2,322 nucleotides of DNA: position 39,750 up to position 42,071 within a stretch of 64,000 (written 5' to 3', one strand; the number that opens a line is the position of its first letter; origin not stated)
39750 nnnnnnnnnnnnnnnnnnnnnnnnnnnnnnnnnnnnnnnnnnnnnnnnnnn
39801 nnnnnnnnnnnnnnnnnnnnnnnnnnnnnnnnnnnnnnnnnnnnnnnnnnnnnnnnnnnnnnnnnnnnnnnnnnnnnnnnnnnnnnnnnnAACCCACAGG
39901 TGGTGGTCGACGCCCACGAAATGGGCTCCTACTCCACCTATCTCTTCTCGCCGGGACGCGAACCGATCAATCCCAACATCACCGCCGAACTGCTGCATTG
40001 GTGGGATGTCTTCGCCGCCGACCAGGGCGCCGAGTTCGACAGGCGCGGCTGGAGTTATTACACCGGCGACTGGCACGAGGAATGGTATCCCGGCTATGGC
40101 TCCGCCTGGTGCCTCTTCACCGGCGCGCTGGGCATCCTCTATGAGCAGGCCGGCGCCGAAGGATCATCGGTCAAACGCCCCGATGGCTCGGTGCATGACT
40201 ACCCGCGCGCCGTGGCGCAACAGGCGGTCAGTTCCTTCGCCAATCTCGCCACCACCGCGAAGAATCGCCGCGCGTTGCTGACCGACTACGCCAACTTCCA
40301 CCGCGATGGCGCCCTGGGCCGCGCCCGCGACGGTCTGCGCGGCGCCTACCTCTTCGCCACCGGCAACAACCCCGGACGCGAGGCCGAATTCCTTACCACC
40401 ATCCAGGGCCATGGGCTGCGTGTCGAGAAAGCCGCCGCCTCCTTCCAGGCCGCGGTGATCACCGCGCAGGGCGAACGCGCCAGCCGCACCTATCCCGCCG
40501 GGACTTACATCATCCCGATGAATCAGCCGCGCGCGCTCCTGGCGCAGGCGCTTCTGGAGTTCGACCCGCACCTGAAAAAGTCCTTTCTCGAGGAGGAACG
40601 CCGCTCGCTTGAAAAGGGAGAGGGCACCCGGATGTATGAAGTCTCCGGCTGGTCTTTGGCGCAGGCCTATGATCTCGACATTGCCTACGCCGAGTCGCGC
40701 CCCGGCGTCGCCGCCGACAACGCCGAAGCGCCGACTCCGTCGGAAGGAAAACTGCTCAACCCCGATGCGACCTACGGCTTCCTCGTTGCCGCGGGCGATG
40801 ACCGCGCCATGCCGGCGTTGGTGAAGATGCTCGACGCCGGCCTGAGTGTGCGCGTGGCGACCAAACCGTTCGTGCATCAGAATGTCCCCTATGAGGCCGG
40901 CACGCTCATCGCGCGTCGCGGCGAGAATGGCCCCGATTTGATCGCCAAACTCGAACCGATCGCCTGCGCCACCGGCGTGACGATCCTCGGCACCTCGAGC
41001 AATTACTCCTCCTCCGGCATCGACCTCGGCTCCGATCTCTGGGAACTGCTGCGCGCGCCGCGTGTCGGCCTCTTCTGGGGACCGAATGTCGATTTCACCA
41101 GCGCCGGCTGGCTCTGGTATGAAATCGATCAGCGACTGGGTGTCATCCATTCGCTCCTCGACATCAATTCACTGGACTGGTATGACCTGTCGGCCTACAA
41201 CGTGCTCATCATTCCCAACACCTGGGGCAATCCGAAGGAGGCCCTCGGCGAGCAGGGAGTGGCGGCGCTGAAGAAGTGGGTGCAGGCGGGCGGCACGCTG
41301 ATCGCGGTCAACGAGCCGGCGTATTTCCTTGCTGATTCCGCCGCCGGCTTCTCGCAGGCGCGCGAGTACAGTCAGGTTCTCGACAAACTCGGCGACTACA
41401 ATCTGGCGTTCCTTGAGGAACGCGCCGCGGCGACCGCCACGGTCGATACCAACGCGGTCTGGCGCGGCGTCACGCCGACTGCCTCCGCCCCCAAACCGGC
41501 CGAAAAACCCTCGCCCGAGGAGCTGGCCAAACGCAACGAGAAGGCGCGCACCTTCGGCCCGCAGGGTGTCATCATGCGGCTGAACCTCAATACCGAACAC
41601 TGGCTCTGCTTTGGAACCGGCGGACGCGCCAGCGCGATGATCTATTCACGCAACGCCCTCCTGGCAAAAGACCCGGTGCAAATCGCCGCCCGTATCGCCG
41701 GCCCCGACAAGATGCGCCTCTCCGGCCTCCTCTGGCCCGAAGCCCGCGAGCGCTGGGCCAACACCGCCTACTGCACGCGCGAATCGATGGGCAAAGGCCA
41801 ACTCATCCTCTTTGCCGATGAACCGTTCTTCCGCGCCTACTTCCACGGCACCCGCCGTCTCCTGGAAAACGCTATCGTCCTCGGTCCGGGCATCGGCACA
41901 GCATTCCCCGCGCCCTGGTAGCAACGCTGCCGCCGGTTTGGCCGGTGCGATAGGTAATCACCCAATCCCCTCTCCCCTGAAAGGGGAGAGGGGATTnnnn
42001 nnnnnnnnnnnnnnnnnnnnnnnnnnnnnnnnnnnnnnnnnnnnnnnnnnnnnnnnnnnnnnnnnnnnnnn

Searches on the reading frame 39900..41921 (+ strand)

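Call 17: search_protein_families(library=pfam, proteins=[window:39900-41921:+], max_evalue=0.001)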
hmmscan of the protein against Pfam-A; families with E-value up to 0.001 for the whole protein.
window:39900-41921:+ (673 aa): 0 families

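Call 74: search_protein_families(library=pfam, proteins=[window:39900-41921:+], max_evalue=1)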
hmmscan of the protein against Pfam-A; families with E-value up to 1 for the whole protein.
window:39900-41921:+ (673 aa): 1 family
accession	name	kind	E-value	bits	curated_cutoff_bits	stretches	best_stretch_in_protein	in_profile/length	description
PF17385.8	LBP_M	-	0.052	13.5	25.2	1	452-474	85-107/221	Lacto-N-biose phosphorylase central domain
